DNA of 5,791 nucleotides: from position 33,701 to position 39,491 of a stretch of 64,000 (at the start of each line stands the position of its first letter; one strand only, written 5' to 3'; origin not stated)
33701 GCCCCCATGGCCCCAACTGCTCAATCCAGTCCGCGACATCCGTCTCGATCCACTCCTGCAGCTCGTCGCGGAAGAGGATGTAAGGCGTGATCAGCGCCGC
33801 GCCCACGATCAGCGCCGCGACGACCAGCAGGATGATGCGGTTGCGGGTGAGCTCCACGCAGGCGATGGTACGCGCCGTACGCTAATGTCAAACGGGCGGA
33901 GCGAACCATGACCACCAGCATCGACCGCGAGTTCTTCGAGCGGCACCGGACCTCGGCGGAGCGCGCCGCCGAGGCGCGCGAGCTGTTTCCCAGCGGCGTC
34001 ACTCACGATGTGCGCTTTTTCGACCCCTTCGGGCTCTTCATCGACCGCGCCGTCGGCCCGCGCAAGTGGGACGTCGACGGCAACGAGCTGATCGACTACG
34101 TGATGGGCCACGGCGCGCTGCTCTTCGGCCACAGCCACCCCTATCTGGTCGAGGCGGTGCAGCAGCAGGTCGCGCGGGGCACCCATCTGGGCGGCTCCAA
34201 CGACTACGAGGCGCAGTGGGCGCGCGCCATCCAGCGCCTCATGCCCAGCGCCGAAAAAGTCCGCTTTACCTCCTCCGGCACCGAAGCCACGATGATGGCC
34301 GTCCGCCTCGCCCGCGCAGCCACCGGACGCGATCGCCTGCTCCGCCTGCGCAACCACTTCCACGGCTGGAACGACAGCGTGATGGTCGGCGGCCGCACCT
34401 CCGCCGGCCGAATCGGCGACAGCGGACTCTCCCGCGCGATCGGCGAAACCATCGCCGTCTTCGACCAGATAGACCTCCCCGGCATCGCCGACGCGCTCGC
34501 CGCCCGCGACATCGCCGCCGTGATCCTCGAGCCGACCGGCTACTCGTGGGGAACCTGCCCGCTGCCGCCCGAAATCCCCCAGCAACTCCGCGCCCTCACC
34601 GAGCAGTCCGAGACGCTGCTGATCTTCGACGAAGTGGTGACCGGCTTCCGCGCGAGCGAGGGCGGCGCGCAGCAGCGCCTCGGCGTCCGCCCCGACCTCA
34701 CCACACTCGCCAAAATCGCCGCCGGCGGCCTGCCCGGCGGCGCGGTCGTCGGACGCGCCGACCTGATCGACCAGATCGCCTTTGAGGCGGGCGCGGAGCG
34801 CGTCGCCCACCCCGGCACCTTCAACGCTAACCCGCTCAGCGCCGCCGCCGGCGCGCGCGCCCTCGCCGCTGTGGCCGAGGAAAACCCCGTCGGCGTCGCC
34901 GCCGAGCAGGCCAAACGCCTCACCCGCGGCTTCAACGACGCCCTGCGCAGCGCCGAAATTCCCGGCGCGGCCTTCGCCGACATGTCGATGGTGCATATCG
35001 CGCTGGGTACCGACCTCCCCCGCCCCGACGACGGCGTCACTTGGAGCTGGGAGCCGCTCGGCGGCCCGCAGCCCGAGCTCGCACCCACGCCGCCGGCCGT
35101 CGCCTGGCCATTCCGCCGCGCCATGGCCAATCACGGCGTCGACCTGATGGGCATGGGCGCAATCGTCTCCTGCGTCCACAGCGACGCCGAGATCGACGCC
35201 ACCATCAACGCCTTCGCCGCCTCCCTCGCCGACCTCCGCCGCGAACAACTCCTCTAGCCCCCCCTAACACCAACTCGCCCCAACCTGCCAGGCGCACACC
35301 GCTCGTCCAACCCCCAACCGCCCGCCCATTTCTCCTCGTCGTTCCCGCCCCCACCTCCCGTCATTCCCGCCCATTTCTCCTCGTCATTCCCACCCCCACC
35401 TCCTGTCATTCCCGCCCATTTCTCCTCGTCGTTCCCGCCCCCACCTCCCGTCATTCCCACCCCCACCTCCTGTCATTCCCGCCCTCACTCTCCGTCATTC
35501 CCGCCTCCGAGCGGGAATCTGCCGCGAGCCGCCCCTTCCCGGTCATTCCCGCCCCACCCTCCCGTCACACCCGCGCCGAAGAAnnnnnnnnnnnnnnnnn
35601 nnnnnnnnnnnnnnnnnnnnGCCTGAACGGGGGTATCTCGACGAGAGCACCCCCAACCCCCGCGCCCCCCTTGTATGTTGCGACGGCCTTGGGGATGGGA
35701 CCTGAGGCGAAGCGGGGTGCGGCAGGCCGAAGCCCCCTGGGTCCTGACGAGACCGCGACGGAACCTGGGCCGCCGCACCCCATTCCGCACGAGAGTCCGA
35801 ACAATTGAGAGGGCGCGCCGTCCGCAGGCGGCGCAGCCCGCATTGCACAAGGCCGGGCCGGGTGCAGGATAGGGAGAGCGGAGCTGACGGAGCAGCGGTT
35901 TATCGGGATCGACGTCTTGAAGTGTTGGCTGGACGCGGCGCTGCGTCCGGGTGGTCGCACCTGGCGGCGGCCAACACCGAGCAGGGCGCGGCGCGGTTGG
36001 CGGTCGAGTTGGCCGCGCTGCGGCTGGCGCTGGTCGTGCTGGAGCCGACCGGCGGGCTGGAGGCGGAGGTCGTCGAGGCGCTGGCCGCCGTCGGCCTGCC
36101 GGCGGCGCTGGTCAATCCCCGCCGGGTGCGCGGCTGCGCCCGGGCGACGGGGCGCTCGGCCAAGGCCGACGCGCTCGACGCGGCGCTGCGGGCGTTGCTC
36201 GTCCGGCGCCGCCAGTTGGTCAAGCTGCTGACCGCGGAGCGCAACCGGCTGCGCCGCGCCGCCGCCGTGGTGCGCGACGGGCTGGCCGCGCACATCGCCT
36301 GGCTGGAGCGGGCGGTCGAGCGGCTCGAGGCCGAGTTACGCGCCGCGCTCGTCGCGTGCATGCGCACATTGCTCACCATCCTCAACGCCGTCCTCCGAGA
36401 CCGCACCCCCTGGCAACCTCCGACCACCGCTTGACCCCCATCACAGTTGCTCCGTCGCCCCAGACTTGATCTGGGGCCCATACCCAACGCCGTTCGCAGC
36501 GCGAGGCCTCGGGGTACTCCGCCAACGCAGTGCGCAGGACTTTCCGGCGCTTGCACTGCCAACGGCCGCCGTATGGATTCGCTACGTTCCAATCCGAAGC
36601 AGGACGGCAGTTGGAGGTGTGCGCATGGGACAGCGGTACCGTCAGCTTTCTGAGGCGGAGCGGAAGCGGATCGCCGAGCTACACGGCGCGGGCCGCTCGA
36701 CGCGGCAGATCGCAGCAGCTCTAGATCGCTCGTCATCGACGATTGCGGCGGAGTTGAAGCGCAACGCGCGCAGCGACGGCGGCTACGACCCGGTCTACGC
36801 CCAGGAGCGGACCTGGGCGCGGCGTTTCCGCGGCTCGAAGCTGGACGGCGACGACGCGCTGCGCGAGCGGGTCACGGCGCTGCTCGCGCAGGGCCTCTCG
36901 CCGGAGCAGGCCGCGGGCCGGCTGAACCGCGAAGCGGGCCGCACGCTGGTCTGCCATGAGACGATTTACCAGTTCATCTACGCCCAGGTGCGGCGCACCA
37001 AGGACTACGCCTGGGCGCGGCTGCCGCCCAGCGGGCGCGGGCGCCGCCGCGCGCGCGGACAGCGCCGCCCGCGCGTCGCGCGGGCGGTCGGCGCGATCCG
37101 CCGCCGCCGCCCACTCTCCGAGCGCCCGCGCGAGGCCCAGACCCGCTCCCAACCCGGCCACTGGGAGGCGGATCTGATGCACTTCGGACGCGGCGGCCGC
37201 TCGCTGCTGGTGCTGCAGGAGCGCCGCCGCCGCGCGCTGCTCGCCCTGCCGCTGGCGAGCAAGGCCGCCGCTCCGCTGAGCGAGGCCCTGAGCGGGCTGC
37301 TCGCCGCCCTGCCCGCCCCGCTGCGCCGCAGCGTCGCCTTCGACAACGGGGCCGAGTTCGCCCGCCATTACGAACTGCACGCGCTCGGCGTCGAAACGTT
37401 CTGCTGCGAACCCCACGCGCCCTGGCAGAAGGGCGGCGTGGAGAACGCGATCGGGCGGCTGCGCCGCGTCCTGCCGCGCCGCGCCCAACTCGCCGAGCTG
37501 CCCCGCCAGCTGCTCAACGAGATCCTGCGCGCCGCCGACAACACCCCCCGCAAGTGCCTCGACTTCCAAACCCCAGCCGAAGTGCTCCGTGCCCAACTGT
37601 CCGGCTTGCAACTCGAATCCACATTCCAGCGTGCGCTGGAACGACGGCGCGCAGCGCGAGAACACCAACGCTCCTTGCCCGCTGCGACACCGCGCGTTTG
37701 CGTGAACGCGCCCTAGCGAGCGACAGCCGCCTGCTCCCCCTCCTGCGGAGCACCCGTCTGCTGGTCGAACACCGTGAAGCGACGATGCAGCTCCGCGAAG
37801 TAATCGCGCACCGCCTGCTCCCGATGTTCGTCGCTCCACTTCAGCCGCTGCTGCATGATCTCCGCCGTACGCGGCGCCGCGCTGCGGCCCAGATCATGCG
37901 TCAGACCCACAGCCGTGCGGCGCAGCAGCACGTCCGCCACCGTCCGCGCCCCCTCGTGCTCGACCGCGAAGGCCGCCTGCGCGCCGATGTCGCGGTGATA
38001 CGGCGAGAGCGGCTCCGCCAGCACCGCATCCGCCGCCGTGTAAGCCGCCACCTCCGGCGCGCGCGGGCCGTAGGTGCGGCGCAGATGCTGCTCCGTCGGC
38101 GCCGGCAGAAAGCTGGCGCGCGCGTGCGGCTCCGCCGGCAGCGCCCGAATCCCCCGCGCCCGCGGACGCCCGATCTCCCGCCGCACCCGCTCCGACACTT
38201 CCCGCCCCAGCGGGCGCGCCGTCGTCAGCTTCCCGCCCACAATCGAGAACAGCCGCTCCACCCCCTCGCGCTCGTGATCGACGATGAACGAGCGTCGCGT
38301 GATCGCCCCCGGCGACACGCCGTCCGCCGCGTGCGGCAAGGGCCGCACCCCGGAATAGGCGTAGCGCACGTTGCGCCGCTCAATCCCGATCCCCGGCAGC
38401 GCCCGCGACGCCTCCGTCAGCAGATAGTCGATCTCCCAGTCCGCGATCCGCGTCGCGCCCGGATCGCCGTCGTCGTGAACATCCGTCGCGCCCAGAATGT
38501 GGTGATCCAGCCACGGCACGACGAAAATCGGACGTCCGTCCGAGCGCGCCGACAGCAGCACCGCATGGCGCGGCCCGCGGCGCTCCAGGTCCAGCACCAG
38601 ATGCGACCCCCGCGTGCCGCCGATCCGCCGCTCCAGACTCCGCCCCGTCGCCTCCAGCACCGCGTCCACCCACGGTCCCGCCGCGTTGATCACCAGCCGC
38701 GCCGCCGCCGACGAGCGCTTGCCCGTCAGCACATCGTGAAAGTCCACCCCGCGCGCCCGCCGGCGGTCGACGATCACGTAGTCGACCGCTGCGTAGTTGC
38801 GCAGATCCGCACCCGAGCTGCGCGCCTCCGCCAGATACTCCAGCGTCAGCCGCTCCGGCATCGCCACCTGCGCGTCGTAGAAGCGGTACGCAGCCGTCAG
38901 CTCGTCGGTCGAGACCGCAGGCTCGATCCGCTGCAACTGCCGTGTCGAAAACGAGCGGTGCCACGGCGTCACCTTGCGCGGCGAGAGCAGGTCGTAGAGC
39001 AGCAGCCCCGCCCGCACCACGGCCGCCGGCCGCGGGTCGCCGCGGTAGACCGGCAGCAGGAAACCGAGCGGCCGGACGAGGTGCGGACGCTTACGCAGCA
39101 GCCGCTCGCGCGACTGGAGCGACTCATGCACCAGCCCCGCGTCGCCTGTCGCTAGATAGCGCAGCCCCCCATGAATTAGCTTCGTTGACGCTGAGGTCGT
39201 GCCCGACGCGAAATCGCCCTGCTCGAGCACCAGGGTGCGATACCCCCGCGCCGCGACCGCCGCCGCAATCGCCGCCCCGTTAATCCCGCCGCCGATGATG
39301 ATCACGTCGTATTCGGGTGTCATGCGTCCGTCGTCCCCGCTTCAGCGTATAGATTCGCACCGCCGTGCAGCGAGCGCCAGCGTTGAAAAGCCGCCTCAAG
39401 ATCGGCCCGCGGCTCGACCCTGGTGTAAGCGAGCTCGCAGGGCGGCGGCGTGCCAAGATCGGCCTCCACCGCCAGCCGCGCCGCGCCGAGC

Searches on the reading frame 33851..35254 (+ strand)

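Call 25: search_protein_families(library=pfam, proteins=[window:33851-35254:+], max_evalue=0.00001)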
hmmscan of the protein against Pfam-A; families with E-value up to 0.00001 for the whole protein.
window:33851-35254:+ (468 aa): 1 family
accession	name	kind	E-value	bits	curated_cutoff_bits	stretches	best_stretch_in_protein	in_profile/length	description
PF00202.27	Aminotran_3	-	4.8e-51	174.1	30.5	1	60-366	9-331/403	Aminotransferase class-III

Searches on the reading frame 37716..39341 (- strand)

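Call 25: search_protein_families(library=pfam, proteins=[window:37716-39341:-], max_evalue=0.00001)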
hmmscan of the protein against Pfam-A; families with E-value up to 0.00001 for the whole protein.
window:37716-39341:- (542 aa): 4 families
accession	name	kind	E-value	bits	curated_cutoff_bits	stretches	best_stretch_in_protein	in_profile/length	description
PF01266.30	DAO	-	1.5e-53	183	27.9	1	12-384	1-352/353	FAD dependent oxidoreductase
PF16901.10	DAO_C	-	5.1e-23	81.7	31.4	1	410-506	26-125/126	C-terminal domain of alpha-glycerophosphate oxidase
PF00890.30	FAD_binding_2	-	1.1e-06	28.6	20.4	0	12-53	1-42/414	FAD binding domain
PF13450.12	NAD_binding_8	-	8.8e-06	26.4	21.9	0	15-51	1-37/68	NAD(P)-binding Rossmann-like domain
